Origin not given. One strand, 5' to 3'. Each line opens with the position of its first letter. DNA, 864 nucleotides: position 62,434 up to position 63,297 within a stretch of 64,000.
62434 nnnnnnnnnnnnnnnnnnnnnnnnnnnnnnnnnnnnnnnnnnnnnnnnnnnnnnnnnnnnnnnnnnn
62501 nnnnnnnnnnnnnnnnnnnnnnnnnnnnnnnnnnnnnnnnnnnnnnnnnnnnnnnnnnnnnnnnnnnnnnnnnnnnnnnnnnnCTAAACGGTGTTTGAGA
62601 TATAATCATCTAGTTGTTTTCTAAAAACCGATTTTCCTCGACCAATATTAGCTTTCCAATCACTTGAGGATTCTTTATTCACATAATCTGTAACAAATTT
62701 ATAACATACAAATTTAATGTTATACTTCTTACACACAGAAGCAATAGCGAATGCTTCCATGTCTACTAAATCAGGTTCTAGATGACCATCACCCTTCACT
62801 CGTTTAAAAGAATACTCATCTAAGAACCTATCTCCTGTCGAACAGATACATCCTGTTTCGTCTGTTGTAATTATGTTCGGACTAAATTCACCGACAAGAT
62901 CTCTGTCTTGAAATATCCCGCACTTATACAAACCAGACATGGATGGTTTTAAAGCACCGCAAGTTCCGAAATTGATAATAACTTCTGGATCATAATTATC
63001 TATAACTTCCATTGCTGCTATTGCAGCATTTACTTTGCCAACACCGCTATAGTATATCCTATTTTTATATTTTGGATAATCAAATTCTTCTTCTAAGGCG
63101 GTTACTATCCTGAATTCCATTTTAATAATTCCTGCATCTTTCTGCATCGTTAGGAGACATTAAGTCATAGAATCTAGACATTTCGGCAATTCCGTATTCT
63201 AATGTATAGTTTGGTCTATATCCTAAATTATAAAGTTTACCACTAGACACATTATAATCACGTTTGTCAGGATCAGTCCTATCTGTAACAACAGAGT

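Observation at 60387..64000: Phage-borne nucleotide-sugar pathway cluster (nucleotidyltransferase, HAD phosphatase, GHMP kinase, MTAN-like, epimerase) plus distant gmd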

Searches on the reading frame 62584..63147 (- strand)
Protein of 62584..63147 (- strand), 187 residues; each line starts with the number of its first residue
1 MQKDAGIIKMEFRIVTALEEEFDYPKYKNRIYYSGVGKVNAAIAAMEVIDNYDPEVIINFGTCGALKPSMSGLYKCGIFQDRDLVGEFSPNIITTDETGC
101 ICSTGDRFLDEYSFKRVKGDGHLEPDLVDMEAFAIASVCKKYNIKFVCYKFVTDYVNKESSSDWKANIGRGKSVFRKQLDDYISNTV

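Call 3: search_protein_families(library=pfam, proteins=[window:62584-63147:-], max_evalue=0.01)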
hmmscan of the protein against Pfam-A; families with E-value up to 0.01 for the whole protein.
window:62584-63147:- (187 aa): 1 family
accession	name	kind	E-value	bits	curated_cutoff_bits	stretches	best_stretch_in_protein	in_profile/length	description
PF01048.26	PNP_UDP_1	-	8.3e-18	65.1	25.1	2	31-70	46-86/233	Phosphorylase superfamily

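Call 4: search_protein_families(library=ncbifam, proteins=[window:62584-63147:-], max_evalue=0.01)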
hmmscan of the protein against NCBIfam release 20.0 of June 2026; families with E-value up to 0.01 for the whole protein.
window:62584-63147:- (187 aa): 14 families
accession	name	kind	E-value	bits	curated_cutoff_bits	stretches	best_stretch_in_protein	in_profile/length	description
NF004168.0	PRK05634.1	equivalog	6.4e-22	78.2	129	1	13-173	7-175/185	nucleosidase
NF005522.0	PRK07164.1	equivalog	2.8e-21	76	161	2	120-163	151-194/218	5'-methylthioadenosine/S-adenosylhomocysteine nucleosidase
NF004079.0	PRK05584.1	equivalog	4.1e-16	59.2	169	2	97-168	142-212/232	5'-methylthioadenosine/adenosylhomocysteine nucleosidase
TIGR01704.1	MTA_SAH-Nsdase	equivalog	1.4e-14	54.2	73.8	2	32-70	45-83/229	5'-methylthioadenosine/S-adenosylhomocysteine nucleosidase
TIGR03664.1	fut_nucase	equivalog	2e-11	44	124.7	2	31-69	39-77/228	futalosine hydrolase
TIGR03468.1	HpnG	hypoth_equivalog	2.7e-09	36.9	187.1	2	128-159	130-161/212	hopanoid-associated phosphorylase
NF011286.0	PRK14697.1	equivalog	7e-07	29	260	1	31-69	46-84/233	bifunctional 5'-methylthioadenosine/S-adenosylhomocysteine nucleosidase/phosphatase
NF004489.0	PRK05819.1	subfamily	6.4e-06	25.6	230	1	31-69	60-98/236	DeoD-type purine-nucleoside phosphorylase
NF005213.0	PRK06698.1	equivalog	7.3e-06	25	768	1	31-70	46-85/459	bifunctional 5'-methylthioadenosine/S-adenosylhomocysteine nucleosidase/phosphatase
TIGR00107.1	deoD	equivalog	1.4e-05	24.7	232.25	1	31-70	56-95/232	purine-nucleoside phosphorylase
NF005221.0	PRK06714.1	equivalog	1.9e-05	24.3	218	0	34-69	49-84/236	S-adenosylhomocysteine nucleosidase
TIGR01705.1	MTA_SAH-nuc-hyp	equivalog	0.00034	20.5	152.2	0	122-165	140-184/212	5'-methylthioadenosine/S-adenosylhomocysteine nucleosidase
NF009914.0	PRK13374.1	subfamily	0.0029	17.2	338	0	31-68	60-97/235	DeoD-type purine-nucleoside phosphorylase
NF033570.1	FIB_Spiroplas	equivalog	0.0094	14.6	200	0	125-155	165-193/512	cytoskeletal motor fibril protein Fib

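Call 5: search_protein_families(library=phrogs, proteins=[window:62584-63147:-], max_evalue=0.01)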
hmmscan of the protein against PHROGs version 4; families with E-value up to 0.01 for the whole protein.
window:62584-63147:- (187 aa): 0 families

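Call 31: search_solved_structures(query=window:62584-63147:-, max_evalue=0.001, show_alignments=2)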
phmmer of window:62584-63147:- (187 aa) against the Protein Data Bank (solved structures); distinct sequences matched with E-value up to 0.001: 22.
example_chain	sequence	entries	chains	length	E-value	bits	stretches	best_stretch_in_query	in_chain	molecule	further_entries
3bl6_A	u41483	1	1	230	7.3e-13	52.1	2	31-71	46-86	5'-methylthioadenosine nucleosidase/S-adenosylhomocysteine nucleosidase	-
4gmh_A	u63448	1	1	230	7.5e-13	52.1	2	31-71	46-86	5'-methylthioadenosine/S-adenosylhomocysteine nucleosidase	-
4qez_B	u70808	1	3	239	7.6e-11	45.6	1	102-163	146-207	5'-methylthioadenosine/S-adenosylhomocysteine nucleosidase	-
1jys_A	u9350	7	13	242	6.7e-10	42.5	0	32-70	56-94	MTA/SAH nucleosidase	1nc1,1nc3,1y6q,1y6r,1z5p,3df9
1z5n_A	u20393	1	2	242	7e-10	42.4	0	32-70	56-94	MTA/SAH nucleosidase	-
3o4v_A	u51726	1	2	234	8.1e-10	42.2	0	32-70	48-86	MTA/SAH nucleosidase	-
4wkc_A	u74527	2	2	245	1e-09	41.9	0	32-70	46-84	5'-methylthioadenosine/S-adenosylhomocysteine nucleosidase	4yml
3dp9_A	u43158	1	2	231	1.4e-09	41.5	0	32-70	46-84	MTA/SAH nucleosidase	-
4x24_A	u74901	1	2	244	1.4e-09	41.5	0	32-70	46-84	5'-methylthioadenosine/S-adenosylhomocysteine nucleosidase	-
4wkb_A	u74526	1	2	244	1.6e-09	41.2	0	32-70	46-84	5'-methylthioadenosine/S-adenosylhomocysteine nucleosidase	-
1z5o_A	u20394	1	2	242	3.1e-09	40.3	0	32-70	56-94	MTA/SAH nucleosidase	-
4f1w_A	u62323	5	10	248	4.3e-09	39.8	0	104-161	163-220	5'-methylthioadenosine/S-adenosylhomocysteine nucleosidase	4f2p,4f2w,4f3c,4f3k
4g89_A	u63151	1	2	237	4.9e-08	36.4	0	32-69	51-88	5'-methylthioadenosine/S-adenosylhomocysteine nucleosidase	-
6po4_A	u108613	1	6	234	1.6e-07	34.7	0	90-160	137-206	5'-methylthioadenosine/S-adenosylhomocysteine nucleosidase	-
4l0m_A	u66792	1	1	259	3.7e-07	33.5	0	101-163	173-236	putative 5'-methylthioadenosine/S-adenosylhomocysteine nucleosidase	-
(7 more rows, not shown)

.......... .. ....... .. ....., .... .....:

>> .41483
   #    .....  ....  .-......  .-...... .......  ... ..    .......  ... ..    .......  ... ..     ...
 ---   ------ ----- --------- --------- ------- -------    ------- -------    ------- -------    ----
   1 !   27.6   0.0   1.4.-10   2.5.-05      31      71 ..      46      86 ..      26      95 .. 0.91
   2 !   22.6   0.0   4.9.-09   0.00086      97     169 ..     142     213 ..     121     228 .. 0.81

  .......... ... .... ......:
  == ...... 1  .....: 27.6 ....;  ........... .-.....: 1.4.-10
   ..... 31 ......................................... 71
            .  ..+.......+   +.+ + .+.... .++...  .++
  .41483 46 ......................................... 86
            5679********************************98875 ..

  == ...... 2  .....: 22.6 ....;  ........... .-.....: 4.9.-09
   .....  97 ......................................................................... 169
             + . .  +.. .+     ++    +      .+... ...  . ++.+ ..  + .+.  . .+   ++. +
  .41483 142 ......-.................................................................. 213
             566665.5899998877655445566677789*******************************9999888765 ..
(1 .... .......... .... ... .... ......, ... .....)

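Call 32: find_homologous_proteins(query=window:62584-63147:-, max_evalue=0.00001)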
Query window:62584-63147:- (187 aa): 125 proteins with E <= 0.00001 among 237 candidates; the best 120 are listed.
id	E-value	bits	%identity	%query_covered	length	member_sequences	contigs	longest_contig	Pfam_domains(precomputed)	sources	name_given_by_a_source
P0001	4.0e-113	394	94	100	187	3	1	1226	PF01048.27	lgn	-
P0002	2.7e-75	270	66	95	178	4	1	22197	PF01048.27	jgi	jgi:adenosylhomocysteine nucleosidase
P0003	3.7e-70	254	66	94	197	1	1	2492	PF01048.27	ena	-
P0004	2.9e-69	251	62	94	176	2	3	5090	PF01048.27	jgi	jgi:adenosylhomocysteine nucleosidase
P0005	2.0e-63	232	62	93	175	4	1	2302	PF01048.27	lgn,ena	-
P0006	2.3e-61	225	59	94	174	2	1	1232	PF01048.27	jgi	-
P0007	9.7e-51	190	53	93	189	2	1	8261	PF01048.27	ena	-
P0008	1.4e-32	131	41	93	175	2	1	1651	PF01048.27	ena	-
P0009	1.2e-29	122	39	91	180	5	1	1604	PF01048.27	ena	-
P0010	7.2e-29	119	38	93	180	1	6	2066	PF01048.27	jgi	-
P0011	1.4e-28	118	42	90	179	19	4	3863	PF01048.27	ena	-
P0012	1.8e-28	118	42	89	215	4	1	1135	PF01048.27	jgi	jgi:adenosylhomocysteine nucleosidase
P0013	3.1e-28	117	43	80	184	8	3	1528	PF01048.27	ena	-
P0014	1.0e-27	115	40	88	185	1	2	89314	PF01048.27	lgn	-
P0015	7.1e-27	113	39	91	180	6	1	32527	PF01048.27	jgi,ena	jgi:adenosylhomocysteine nucleosidase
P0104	3.5e-16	78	35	82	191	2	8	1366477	PF01048.27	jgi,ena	-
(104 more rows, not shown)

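Call 33: find_encoding_contigs(protein=P0002, flank=10000, max_places=3)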
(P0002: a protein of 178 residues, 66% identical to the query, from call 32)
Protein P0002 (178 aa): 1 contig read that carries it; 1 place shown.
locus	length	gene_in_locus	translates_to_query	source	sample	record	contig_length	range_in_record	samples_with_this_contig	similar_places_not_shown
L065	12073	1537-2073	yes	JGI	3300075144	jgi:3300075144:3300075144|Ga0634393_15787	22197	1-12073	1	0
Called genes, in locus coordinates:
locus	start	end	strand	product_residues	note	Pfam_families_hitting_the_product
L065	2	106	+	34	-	?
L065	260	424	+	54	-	-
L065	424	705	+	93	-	PF01370:Epimerase, PF16363:GDP_Man_Dehyd (weak)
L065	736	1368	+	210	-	PF01370:Epimerase, PF04321:RmlD_sub_bind, PF16363:GDP_Man_Dehyd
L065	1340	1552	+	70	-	-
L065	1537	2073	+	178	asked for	PF01048:PNP_UDP_1 (weak)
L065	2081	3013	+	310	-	PF00288:GHMP_kinases_N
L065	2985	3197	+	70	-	-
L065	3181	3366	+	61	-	-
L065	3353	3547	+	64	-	-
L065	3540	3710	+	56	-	-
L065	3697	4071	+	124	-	-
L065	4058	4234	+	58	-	-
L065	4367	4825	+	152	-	PF01467:CTP_transf_like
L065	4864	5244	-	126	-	-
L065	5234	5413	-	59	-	-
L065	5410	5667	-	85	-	-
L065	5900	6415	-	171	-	-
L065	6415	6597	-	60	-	-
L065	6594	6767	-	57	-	-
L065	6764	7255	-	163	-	-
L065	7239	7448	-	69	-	-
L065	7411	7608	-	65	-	-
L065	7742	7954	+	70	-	-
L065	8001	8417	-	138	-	-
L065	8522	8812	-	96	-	-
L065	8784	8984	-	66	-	-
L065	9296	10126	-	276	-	PF20530:DUF6745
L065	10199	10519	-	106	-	-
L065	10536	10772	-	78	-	-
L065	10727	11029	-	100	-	-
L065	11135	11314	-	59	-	-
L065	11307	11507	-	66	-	-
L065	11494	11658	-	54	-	-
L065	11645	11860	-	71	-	-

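Call 34: find_encoding_contigs(protein=P0104, flank=8000, max_places=3)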
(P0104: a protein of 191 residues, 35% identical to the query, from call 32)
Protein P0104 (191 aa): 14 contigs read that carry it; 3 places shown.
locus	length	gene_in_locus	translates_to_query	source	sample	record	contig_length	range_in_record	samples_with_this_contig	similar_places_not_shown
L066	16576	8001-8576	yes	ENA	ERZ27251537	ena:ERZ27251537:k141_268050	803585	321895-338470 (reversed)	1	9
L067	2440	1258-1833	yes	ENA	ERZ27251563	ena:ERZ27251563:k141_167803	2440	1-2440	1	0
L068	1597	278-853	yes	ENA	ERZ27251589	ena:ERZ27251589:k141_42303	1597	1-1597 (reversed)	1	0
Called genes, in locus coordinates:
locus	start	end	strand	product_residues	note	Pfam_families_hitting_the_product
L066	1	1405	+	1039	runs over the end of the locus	PF00873:ACR_tran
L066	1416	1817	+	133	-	-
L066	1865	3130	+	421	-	PF02321:OEP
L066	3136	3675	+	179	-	PF04542:Sigma70_r2 (weak), PF04545:Sigma70_r4, PF08281:Sigma70_r4_2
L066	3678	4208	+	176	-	-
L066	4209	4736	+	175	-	-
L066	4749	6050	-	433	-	-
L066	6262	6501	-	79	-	-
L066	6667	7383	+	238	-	-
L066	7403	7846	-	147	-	-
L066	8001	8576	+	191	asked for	PF01048:PNP_UDP_1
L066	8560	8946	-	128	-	-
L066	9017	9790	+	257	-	PF01048:PNP_UDP_1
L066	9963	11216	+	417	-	-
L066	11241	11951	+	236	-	-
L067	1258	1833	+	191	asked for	PF01048:PNP_UDP_1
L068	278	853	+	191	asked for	PF01048:PNP_UDP_1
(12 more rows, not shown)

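Call 35: search_dna_similar(query=window:62584-63147:-, collection=phages, mode=protein, max_rows=25, max_evalue=0.001)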
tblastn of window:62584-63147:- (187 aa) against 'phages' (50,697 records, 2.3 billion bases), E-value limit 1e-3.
Records with a match: 6; places in all: 6; records where one place covers at least 80% of the query: 3.
Best place of each record, by identity: <60% 6.
By first word of the organism name: Bacteriophage 2; Acinetobacter 2; Phage 1; Staphylococcus 1.
By host as written in the record: - 5; Staphylococcus aureus 1.
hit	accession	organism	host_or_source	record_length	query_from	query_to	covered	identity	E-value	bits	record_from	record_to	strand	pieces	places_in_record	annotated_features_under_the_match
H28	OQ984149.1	Phage C48C1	-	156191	7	175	90%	34.1%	2e-26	110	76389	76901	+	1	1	hypothetical protein (x2) | NAD synthetase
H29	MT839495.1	Bacteriophage sp.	human fecal samples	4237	10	183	93%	29.8%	1e-15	79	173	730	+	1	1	record has no annotation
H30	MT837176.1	Bacteriophage sp.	human fecal samples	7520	8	172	88%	28.6%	1e-16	82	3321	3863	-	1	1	record has no annotation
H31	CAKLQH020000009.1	Acinetobacter phage MD-2021a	not known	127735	30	171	76%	30.6%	2e-15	79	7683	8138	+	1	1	pfs_2: 5'-methylthioadenosine/S-adenosylhomocysteine nucleosidase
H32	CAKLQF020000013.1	Acinetobacter phage MD-2021a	not known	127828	30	171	76%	30.6%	2e-15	79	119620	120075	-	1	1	pfs_2: 5'-methylthioadenosine/S-adenosylhomocysteine nucleosidase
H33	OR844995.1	Staphylococcus phage SA 1306 Kay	Staphylococcus aureus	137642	31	166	73%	29.3%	2e-9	62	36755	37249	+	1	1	record has no annotation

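Call 37: get_annotated_region(hit=H28, flank=9000)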
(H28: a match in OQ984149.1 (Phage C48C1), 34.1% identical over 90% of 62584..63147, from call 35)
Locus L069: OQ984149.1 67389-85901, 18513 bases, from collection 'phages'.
description: Phage C48C1, complete genome.
organism: Phage C48C1 (NCBI taxid 3053735)
taxonomy: Viruses; Duplodnaviria; Heunggongvirae; Uroviricota; Caudoviricetes; Kyanoviridae
host: -; source: -; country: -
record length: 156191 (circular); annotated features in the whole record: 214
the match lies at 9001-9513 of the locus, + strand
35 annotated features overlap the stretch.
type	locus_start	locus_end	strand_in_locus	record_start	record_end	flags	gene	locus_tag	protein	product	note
CDS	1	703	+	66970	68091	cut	-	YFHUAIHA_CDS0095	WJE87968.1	hypothetical protein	-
CDS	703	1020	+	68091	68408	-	-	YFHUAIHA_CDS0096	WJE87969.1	hypothetical protein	-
CDS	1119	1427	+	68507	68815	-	-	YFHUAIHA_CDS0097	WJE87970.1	hypothetical protein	-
CDS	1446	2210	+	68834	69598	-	-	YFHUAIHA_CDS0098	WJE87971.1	hypothetical protein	-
CDS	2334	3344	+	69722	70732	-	-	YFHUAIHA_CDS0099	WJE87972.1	hypothetical protein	-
CDS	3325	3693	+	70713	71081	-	-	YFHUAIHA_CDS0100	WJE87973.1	hypothetical protein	-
CDS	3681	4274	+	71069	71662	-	-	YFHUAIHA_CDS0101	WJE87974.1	hypothetical protein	-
CDS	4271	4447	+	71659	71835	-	-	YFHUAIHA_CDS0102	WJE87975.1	hypothetical protein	-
CDS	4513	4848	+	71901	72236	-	-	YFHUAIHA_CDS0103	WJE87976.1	hypothetical protein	-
CDS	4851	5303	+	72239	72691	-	-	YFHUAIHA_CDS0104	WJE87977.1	hypothetical protein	-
CDS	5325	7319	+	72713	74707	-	-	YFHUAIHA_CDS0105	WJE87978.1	ribonucleoside-diphosphate reductase large subunit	-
CDS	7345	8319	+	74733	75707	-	-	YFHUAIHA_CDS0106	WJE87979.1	ribonucleoside diphosphate reductase small subunit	-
CDS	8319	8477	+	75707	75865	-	-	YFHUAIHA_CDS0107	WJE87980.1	hypothetical protein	-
CDS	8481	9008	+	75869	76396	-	-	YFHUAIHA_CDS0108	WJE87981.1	hypothetical protein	-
CDS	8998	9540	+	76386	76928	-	-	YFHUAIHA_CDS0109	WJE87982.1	hypothetical protein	-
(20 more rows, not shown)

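Call 74: predict_structure(alignment_id=A2)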
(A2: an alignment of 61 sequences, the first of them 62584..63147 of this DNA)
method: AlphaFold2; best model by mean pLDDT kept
length: 187 residues; sequences in the alignment: 61
mean_pLDDT: 86.5   pTM: 0.85
mean pLDDT of the five models: 86.5, 86.4, 86.3, 85.7, 85.6
residues with pLDDT >= 90: 121; 70-90: 35; 50-70: 22; < 50: 9
segments of 3 or more residues with pLDDT < 50: 1-3, 116-120
pLDDT, mean of each block of 10 residues (from residue 1): 61 97 96 97 98 98 92 96 74 95 75 48 84 98 98 80 80 94 83
secondary structure, 60 per line:
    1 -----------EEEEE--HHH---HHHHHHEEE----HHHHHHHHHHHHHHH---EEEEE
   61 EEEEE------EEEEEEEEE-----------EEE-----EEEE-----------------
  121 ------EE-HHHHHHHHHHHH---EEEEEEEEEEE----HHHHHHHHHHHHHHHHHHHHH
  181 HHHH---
elements in order: E12-16 H25-30 E31-33 H38-52 E56-65 E72-80 E92-94 E100-103 H130-141 E145-155 H160-184

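Call 77: fold_search(model_id=the predicted structure, library=pdb)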
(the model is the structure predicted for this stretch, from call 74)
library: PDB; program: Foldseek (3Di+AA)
matches with E <= 10: 1279; with E <= 0.001: 360
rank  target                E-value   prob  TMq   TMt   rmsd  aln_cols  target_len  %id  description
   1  4gmh                  3.4e-11  1.00  0.74  0.62   3.7       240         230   22  Crystal structure of staphylococcus aureus 5'-methylthioadenosine/s-adenosylhomocysteine nucleosidase (released 2012-11-28)
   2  3bl6                  3.6e-11  1.00  0.75  0.62   3.5       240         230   22  Crystal structure of Staphylococcus aureus 5'-methylthioadenosine/S-adenosylhomocysteine nucleosidase in complex with fo (released 2008-06-10)
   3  4qez_A                4.9e-11  1.00  0.70  0.59   5.6       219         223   20  Crystal structure of 5'-methylthioadenosine/S-adenosylhomocysteine nucleosidase from Bacillus anthracis (released 2014-06-18)
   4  4qez_B                1.4e-10  1.00  0.70  0.58   5.6       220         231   20  Crystal structure of 5'-methylthioadenosine/S-adenosylhomocysteine nucleosidase from Bacillus anthracis (released 2014-06-18)
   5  4f2w_B                2.1e-10  1.00  0.75  0.60   4.7       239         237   20  Crystal structure of 5'-methylthioadenosine/S-adenosylhomocysteine nucleosidase from Salmonella enterica with methyl-t (released 2013-05-01)
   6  4f1w_B                2.6e-10  1.00  0.72  0.58   5.3       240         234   19  Crystal structure of 5'-methylthioadenosine/S-adenosylhomocysteine nucleosidase from Salmonella enterica with Adenine (released 2013-05-01)
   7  1z5n_A                2.7e-10  1.00  0.74  0.60   3.7       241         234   19  Crystal structure of MTA/AdoHcy nucleosidase Glu12Gln mutant complexed with 5-methylthioribose and adenine (released 2005-10-04)
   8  1nc3_B                2.9e-10  1.00  0.75  0.62   4.1       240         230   18  Crystal structure of E. coli MTA/AdoHcy nucleosidase complexed with formycin A (FMA) (released 2003-03-25)
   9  4yml                  4.0e-10  1.00  0.73  0.60   5.0       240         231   20  Crystal structure of Escherichia coli 5'-methylthioadenosine/S-adenosyl homocysteine nucleosidase (MTAN) complexed with  (released 2015-08-26)
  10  4bmz_B                4.0e-10  1.00  0.70  0.57   5.0       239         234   16  Structure of futalosine hydrolase mutant of Helicobacter pylori strain 26695 (released 2013-09-11)
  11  1z5o_B                4.0e-10  1.00  0.70  0.57   6.5       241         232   19  Crystal structure of MTA/AdoHcy nucleosidase Asp197Asn mutant complexed with 5'-methylthioadenosine (released 2005-10-04)
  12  6if8_A                4.6e-10  1.00  0.70  0.59   5.2       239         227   16  Aeromonas hydrophila MtaN-2 complexed with adenine (released 2018-10-03)
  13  4bmx_B                4.8e-10  1.00  0.71  0.57   4.9       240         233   17  Native structure of futalosine hydrolase of Helicobacter pylori strain 26695 (released 2013-09-11)
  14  4g89_A                5.2e-10  1.00  0.76  0.62   3.6       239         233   18  Crystal structure of k. pneumoniae mta/adohcy nucleosidase in complex with fragmented s-adenosyl-l-homocysteine (released 2012-09-19)
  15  1z5o_A                5.2e-10  1.00  0.70  0.57   6.1       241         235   19  Crystal structure of MTA/AdoHcy nucleosidase Asp197Asn mutant complexed with 5'-methylthioadenosine (released 2005-10-04)
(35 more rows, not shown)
